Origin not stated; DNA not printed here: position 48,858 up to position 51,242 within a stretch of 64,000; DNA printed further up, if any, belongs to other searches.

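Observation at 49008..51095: Bacterial-type CBS-DHH-DHHA2 (family II) pyrophosphatase in a eukaryotic chromosome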

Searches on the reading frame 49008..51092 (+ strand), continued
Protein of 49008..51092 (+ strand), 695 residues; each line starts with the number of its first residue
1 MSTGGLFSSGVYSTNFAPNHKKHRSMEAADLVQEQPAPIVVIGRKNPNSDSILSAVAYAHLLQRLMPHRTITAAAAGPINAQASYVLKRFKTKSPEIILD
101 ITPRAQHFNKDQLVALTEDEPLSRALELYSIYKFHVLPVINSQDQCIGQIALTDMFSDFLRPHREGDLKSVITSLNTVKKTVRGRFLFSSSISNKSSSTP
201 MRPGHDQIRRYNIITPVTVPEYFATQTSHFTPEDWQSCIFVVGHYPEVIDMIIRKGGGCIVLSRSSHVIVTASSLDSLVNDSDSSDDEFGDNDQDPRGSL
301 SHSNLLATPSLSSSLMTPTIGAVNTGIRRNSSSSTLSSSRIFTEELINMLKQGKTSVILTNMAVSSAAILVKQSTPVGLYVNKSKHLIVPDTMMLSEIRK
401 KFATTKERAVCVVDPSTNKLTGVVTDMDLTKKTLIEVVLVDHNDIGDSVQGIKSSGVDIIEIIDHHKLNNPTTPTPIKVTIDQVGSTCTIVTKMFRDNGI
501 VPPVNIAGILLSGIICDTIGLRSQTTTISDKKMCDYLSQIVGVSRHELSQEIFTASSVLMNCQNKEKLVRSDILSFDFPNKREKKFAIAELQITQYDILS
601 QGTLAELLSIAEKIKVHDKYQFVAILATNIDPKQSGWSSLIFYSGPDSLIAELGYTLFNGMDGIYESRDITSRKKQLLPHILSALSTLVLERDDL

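Call 76: find_homologous_proteins(query=P0099, max_evalue=1e-20)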
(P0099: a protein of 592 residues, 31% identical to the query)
Query P0099 (592 aa): 1118 proteins with E <= 1e-20 among 8000 candidates; the best 120 are listed.
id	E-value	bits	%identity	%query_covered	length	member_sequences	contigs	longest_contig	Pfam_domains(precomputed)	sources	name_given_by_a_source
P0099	0.0e+0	1339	100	100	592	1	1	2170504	PF01368.28,PF07085.18,PF00571.34,PF02833.20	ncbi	ncbi:hypothetical protein PCE1_003251 [Barthelona sp. PCE]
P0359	1.1e-98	349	34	98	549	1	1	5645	PF01368.28,PF07085.18,PF00571.34,PF02833.20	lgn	-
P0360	2.6e-96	342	34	98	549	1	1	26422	PF01368.28,PF07085.18,PF00571.34,PF02833.20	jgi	-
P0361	7.5e-96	340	35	98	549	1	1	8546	PF01368.28,PF07085.18,PF00571.34,PF02833.20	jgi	-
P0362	7.5e-96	340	34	98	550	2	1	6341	PF01368.28,PF07085.18,PF00571.34,PF02833.20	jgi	-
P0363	8.5e-95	337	33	98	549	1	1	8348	PF01368.28,PF07085.18,PF00571.34,PF02833.20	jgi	jgi:manganese-dependent inorganic pyrophosphatase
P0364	9.6e-95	336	33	98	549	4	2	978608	PF01368.28,PF07085.18,PF00571.34,PF02833.20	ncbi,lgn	ncbi:putative manganese-dependent inorganic diphosphatase [Desulfuromonas carbonis]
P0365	4.1e-94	334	34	98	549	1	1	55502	PF01368.28,PF07085.18,PF00571.34,PF02833.20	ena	-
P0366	9.3e-94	333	34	98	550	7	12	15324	PF01368.28,PF07085.18,PF00571.34,PF02833.20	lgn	-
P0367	3.9e-92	328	34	98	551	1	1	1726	PF01368.28,PF07085.18,PF00571.34,PF02833.20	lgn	-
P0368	7.5e-92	327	34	98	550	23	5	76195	PF01368.28,PF07085.18,PF00571.34,PF02833.20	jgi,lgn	jgi:manganese-dependent inorganic pyrophosphatase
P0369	1.7e-91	326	34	98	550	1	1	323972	PF01368.28,PF07085.18,PF00571.34,PF02833.20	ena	-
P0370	3.3e-91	325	33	98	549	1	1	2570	PF01368.28,PF07085.18,PF00571.34,PF02833.20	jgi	jgi:manganese-dependent inorganic pyrophosphatase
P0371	1.4e-90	323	33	98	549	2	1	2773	PF01368.28,PF07085.18,PF00571.34,PF02833.20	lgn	-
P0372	9.9e-90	320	33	98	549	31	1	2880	PF01368.28,PF07085.18,PF00571.34,PF02833.20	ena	-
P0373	1.8e-89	319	32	98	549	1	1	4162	PF01368.28,PF07085.18,PF00571.34,PF02833.20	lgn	-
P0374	3.7e-89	318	32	98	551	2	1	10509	PF01368.28,PF07085.18,PF00571.34,PF02833.20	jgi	-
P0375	4.6e-89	318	33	98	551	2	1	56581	PF01368.28,PF07085.18,PF00571.34,PF02833.20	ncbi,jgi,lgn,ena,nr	ncbi:MAG: putative manganese-dependent inorganic diphosphatase [Desulfuromonas sp.]|nr:putative mang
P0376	6.9e-89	317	33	98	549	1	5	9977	PF01368.28,PF07085.18,PF00571.34,PF02833.20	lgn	-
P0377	6.9e-89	317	32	98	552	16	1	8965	PF01368.28,PF07085.18,PF00571.34,PF02833.20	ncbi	-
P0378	7.0e-89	317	33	98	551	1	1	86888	PF01368.28,PF07085.18,PF00571.34,PF02833.20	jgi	jgi:manganese-dependent inorganic pyrophosphatase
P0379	7.7e-89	317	33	98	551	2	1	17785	PF01368.28,PF07085.18,PF00571.34,PF02833.20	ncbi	-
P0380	2.5e-88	315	32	98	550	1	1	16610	PF01368.28,PF07085.18,PF00571.34,PF02833.20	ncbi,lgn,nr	ncbi:MAG: putative manganese-dependent inorganic diphosphatase [Desulfuromonadales bacterium]|nr:put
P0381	3.1e-88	315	32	98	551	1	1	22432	PF01368.28,PF07085.18,PF00571.34,PF02833.20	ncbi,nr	ncbi:MAG: putative manganese-dependent inorganic diphosphatase [Desulfuromonas sp.]|nr:putative mang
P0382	2.5e-87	312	33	98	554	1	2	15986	PF01368.28,PF07085.18,PF00571.34,PF02833.20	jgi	jgi:manganese-dependent inorganic pyrophosphatase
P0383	3.0e-87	312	31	98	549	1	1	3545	PF01368.28,PF07085.18,PF00571.34,PF02833.20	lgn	-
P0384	9.2e-87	310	33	98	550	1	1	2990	PF01368.28,PF07085.18,PF00571.34,PF02833.20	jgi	jgi:manganese-dependent inorganic pyrophosphatase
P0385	6.8e-86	307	32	98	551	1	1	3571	PF01368.28,PF07085.18,PF00571.34,PF02833.20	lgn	-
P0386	6.9e-86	307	32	98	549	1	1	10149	PF01368.28,PF07085.18,PF00571.34,PF02833.20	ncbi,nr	ncbi:MAG: putative manganese-dependent inorganic diphosphatase [Deltaproteobacteria bacterium]|nr:MA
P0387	8.6e-86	307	33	98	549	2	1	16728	PF01368.28,PF07085.18,PF00571.34,PF02833.20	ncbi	-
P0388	1.1e-85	307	33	99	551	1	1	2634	PF01368.28,PF07085.18,PF00571.34,PF02833.20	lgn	-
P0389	1.2e-85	306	35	98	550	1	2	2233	PF01368.28,PF07085.18,PF00571.34,PF02833.20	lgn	-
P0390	4.5e-84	301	33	98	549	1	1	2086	PF01368.28,PF07085.18,PF00571.34,PF02833.20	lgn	-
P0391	2.0e-83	299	31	98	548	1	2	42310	PF01368.28,PF07085.18,PF00571.34,PF02833.20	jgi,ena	-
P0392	4.2e-83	298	32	99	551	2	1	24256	PF01368.28,PF07085.18,PF00571.34,PF02833.20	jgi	jgi:manganese-dependent inorganic pyrophosphatase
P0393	9.2e-83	297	32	98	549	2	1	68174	PF01368.28,PF07085.18,PF00571.34,PF02833.20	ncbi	-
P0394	1.2e-82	296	32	98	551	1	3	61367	PF01368.28,PF07085.18,PF00571.34,PF02833.20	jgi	jgi:manganese-dependent inorganic pyrophosphatase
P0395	4.4e-82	295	33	99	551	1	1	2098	PF01368.28,PF07085.18,PF00571.34,PF02833.20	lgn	-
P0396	5.6e-82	294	32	98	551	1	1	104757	PF01368.28,PF07085.18,PF00571.34,PF02833.20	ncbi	-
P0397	8.5e-82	294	32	98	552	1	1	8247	PF01368.28,PF07085.18,PF00571.34,PF02833.20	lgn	-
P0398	2.9e-81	292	32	98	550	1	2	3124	PF01368.28,PF07085.18,PF00571.34,PF02833.20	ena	-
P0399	3.2e-81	292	33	99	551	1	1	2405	PF01368.28,PF07085.18,PF00571.34,PF02833.20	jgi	-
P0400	1.0e-80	290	32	98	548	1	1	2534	PF01368.28,PF07085.18,PF00571.34,PF02833.20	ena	-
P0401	1.2e-80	290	32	99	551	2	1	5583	PF01368.28,PF07085.18,PF00571.34,PF02833.20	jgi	jgi:manganese-dependent inorganic pyrophosphatase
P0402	6.4e-80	287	32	98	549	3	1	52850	PF01368.28,PF07085.18,PF00571.34,PF02833.20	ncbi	ncbi:MAG: putative manganese-dependent inorganic diphosphatase [Desulfuromonadales bacterium]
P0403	7.9e-80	287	32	98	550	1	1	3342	PF01368.28,PF07085.18,PF00571.34,PF02833.20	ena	-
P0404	1.2e-79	287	32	98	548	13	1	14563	PF01368.28,PF07085.18,PF00571.34,PF02833.20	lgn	-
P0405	1.4e-79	286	32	98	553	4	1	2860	PF01368.28,PF07085.18,PF00571.34,PF02833.20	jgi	-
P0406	2.3e-79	286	32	98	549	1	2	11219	PF01368.28,PF07085.18,PF00571.34,PF02833.20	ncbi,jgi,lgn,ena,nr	ncbi:MAG TPA: putative manganese-dependent inorganic diphosphatase [Desulfuromonadales bacterium]|nr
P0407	2.3e-79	286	33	98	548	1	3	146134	PF01368.28,PF07085.18,PF00571.34,PF02833.20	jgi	jgi:manganese-dependent inorganic pyrophosphatase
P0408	1.2e-78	283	32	98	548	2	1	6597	PF01368.28,PF07085.18,PF00571.34,PF02833.20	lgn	-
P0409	1.3e-78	283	32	98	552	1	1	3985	PF01368.28,PF07085.18,PF00571.34,PF02833.20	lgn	-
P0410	1.4e-78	283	31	98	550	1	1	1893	PF01368.28,PF07085.18,PF00571.34,PF02833.20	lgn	-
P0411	1.6e-78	283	31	98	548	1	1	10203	PF01368.28,PF07085.18,PF00571.34,PF02833.20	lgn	-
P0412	2.4e-78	282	31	98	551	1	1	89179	PF01368.28,PF07085.18,PF00571.34,PF02833.20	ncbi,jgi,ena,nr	ncbi:MAG: inorganic diphosphatase [Desulfuromonas sp.]|nr:MAG: inorganic diphosphatase [Desulfuromon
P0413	7.4e-78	281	32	99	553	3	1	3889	PF01368.28,PF07085.18,PF00571.34,PF02833.20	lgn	-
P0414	2.0e-77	279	31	98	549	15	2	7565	PF01368.28,PF07085.18,PF00571.34,PF02833.20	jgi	-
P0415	2.0e-77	279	32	98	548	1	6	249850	PF01368.28,PF07085.18,PF00571.34,PF02833.20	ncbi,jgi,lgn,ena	-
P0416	2.0e-77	279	32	98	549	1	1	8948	PF01368.28,PF07085.18,PF00571.34,PF02833.20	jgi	jgi:manganese-dependent inorganic pyrophosphatase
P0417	2.9e-77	279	29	98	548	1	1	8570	PF01368.28,PF07085.18,PF00571.34,PF02833.20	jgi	-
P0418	3.0e-77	279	30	98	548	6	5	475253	PF01368.28,PF07085.18,PF00571.34,PF02833.20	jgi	jgi:manganese-dependent inorganic pyrophosphatase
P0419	4.3e-77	278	31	98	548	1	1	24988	PF01368.28,PF07085.18,PF00571.34,PF02833.20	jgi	jgi:manganese-dependent inorganic pyrophosphatase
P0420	5.4e-77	278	30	98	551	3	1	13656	PF01368.28,PF07085.18,PF00571.34,PF02833.20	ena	-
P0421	1.1e-76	277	30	98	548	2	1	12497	PF01368.28,PF07085.18,PF00571.34,PF02833.20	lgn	-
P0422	2.3e-76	276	32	99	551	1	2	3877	PF01368.28,PF07085.18,PF00571.34,PF02833.20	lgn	-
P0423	2.4e-76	276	30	98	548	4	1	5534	PF01368.28,PF07085.18,PF00571.34,PF02833.20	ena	-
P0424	4.3e-76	275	32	98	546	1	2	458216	PF01368.28,PF07085.18,PF00571.34,PF02833.20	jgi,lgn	-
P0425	5.6e-76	274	30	98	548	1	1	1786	PF01368.28,PF07085.18,PF00571.34,PF02833.20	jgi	jgi:manganese-dependent inorganic pyrophosphatase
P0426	9.1e-76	274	31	98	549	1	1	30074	PF01368.28,PF07085.18,PF00571.34,PF02833.20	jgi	-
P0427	1.2e-75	273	32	99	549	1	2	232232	PF01368.28,PF07085.18,PF00571.34,PF02833.20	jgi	jgi:manganese-dependent inorganic pyrophosphatase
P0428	1.3e-75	273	30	98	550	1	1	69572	PF01368.28,PF07085.18,PF00571.34,PF02833.20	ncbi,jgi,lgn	ncbi:MAG TPA: putative manganese-dependent inorganic diphosphatase [Desulfuromonadaceae bacterium]|j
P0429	1.8e-75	273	30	98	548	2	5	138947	PF01368.28,PF07085.18,PF00571.34,PF02833.20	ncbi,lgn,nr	ncbi:MAG: inorganic pyrophosphatase [Geobacter sp.]|nr:MAG: inorganic pyrophosphatase [Geobacter sp.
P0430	1.9e-75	273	32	98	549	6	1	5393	PF01368.28,PF07085.18,PF00571.34,PF02833.20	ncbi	-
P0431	2.1e-75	273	31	98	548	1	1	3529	PF01368.28,PF07085.18,PF00571.34,PF02833.20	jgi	jgi:manganese-dependent inorganic pyrophosphatase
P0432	4.4e-75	272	31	99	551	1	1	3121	PF01368.28,PF07085.18,PF00571.34,PF02833.20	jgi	-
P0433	6.7e-75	271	31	98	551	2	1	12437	PF01368.28,PF07085.18,PF00571.34,PF02833.20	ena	-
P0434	9.6e-75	270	29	96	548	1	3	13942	PF01368.28,PF07085.18,PF00571.34,PF02833.20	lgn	-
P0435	9.7e-75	270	31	98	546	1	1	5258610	PF01368.28,PF07085.18,PF00571.34,PF02833.20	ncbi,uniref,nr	ncbi:putative manganese-dependent inorganic diphosphatase [Geomonas sp. RF6]|uniref:putative mangane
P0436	1.1e-74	270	29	98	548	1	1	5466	PF01368.28,PF07085.18,PF00571.34,PF02833.20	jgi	-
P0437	1.1e-74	270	30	96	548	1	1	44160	PF01368.28,PF07085.18,PF00571.34,PF02833.20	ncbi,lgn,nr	ncbi:MAG: putative manganese-dependent inorganic diphosphatase [Desulfuromonadales bacterium]|nr:put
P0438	1.2e-74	270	31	98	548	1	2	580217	PF01368.28,PF07085.18,PF00571.34,PF02833.20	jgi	jgi:manganese-dependent inorganic pyrophosphatase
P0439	3.9e-74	268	29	94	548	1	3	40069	PF01368.28,PF07085.18,PF00571.34,PF02833.20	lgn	-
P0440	6.5e-74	268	29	96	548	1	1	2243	PF01368.28,PF07085.18,PF00571.34,PF02833.20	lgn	-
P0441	6.6e-74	268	31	98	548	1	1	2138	PF01368.28,PF07085.18,PF00571.34,PF02833.20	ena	-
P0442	6.7e-74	268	30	98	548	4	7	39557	PF01368.28,PF07085.18,PF00571.34,PF02833.20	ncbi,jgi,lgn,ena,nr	ncbi:MAG: putative manganese-dependent inorganic diphosphatase [Geobacter sp.]|jgi:manganese-depende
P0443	7.0e-74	268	30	94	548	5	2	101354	PF01368.28,PF07085.18,PF00571.34,PF02833.20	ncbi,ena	-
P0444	8.9e-74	267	30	98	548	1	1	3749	PF01368.28,PF07085.18,PF00571.34,PF02833.20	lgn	-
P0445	9.1e-74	267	30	98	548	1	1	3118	PF01368.28,PF07085.18,PF00571.34,PF02833.20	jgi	-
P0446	9.3e-74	267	30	94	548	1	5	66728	PF01368.28,PF07085.18,PF00571.34,PF02833.20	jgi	jgi:manganese-dependent inorganic pyrophosphatase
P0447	9.9e-74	267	30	98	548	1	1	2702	PF01368.28,PF07085.18,PF00571.34,PF02833.20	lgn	-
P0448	1.4e-73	267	30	98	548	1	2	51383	PF01368.28,PF07085.18,PF00571.34,PF02833.20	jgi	-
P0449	1.5e-73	266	30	98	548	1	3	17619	PF01368.28,PF07085.18,PF00571.34,PF02833.20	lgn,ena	-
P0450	1.8e-73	266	29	98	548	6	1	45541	PF01368.28,PF07085.18,PF00571.34,PF02833.20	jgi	-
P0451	2.0e-73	266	31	98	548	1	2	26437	PF01368.28,PF07085.18,PF00571.34,PF02833.20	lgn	-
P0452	2.5e-73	266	29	94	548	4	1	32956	PF01368.28,PF07085.18,PF00571.34,PF02833.20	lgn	-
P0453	2.5e-73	266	30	98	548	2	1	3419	PF01368.28,PF07085.18,PF00571.34,PF02833.20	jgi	jgi:manganese-dependent inorganic pyrophosphatase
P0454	2.5e-73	266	30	98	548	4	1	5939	PF01368.28,PF07085.18,PF00571.34,PF02833.20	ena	-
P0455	3.3e-73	265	29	96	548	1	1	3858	PF01368.28,PF07085.18,PF00571.34,PF02833.20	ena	-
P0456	3.9e-73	265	31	99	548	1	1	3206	PF01368.28,PF07085.18,PF00571.34,PF02833.20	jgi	-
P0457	4.0e-73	265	29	98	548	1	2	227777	PF01368.28,PF07085.18,PF00571.34,PF02833.20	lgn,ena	-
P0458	4.5e-73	265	31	98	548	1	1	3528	PF01368.28,PF07085.18,PF00571.34,PF02833.20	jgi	jgi:manganese-dependent inorganic pyrophosphatase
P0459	4.6e-73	265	31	98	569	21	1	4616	PF01368.28,PF07085.18,PF00571.34,PF02833.20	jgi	-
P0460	4.7e-73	265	31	98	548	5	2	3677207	PF01368.28,PF07085.18,PF00571.34,PF02833.20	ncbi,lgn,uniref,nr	ncbi:putative manganese-dependent inorganic diphosphatase [Geobacter sp. AOG1]|uniref:putative manga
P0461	4.9e-73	265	30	99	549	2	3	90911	PF01368.28,PF07085.18,PF00571.34,PF02833.20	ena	-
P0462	5.0e-73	265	31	99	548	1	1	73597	PF01368.28,PF07085.18,PF00571.34,PF02833.20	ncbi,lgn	-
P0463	5.4e-73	265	31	98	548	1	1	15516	PF01368.28,PF07085.18,PF00571.34,PF02833.20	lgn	-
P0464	5.7e-73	265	30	98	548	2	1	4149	PF01368.28,PF07085.18,PF00571.34,PF02833.20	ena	-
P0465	6.0e-73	264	29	96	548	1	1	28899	PF01368.28,PF07085.18,PF00571.34,PF02833.20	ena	-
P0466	9.4e-73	264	29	94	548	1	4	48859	PF01368.28,PF07085.18,PF00571.34,PF02833.20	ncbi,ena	-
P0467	1.1e-72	264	31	98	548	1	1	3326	PF01368.28,PF07085.18,PF00571.34,PF02833.20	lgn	-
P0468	1.3e-72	263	30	99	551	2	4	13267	PF01368.28,PF07085.18,PF00571.34,PF02833.20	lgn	-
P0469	2.2e-72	263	31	98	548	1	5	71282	PF01368.28,PF07085.18,PF00571.34,PF02833.20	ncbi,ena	-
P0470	2.3e-72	263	30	98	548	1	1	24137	PF01368.28,PF07085.18,PF00571.34,PF02833.20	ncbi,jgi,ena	ncbi:MAG: putative manganese-dependent inorganic diphosphatase [Pelobacteraceae bacterium]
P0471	2.3e-72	263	31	98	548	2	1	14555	PF01368.28,PF07085.18,PF00571.34,PF02833.20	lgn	-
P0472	2.6e-72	262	29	98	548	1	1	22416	PF01368.28,PF07085.18,PF00571.34,PF02833.20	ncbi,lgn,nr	ncbi:MAG: putative manganese-dependent inorganic diphosphatase [Proteobacteria bacterium]|nr:putativ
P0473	3.1e-72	262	30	96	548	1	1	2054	PF01368.28,PF07085.18,PF00571.34,PF02833.20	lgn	-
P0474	3.2e-72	262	31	98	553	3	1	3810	PF01368.28,PF07085.18,PF00571.34,PF02833.20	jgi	-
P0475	3.8e-72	262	30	98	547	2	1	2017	PF01368.28,PF07085.18,PF00571.34,PF02833.20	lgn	-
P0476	4.3e-72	262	30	98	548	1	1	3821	PF01368.28,PF07085.18,PF00571.34,PF02833.20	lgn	-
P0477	4.6e-72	262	30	99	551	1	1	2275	PF01368.28,PF07085.18,PF00571.34,PF02833.20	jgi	jgi:manganese-dependent inorganic pyrophosphatase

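Call 81: find_encoding_contigs(protein=P0091, flank=10000, max_places=1)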
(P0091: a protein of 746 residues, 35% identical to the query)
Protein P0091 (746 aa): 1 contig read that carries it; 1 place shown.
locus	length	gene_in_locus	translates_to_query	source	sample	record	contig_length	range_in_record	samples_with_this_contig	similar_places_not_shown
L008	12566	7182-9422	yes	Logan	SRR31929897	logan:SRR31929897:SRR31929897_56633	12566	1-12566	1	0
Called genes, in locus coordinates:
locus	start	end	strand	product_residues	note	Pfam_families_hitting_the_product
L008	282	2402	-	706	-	PF12894:ANAPC4_WD40 (faint), PF24807:WD40_CDC20-Fz (faint)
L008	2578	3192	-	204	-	PF06966:DUF1295 (weak), PF04140:ICMT, PF04191:PEMT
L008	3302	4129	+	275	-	-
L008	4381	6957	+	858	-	PF00571:CBS (weak), PF01368:DHH, PF02833:DHHA2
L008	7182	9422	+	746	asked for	PF01368:DHH, PF00571:CBS (weak)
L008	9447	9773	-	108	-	PF07019:EMC6 (faint)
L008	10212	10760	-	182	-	-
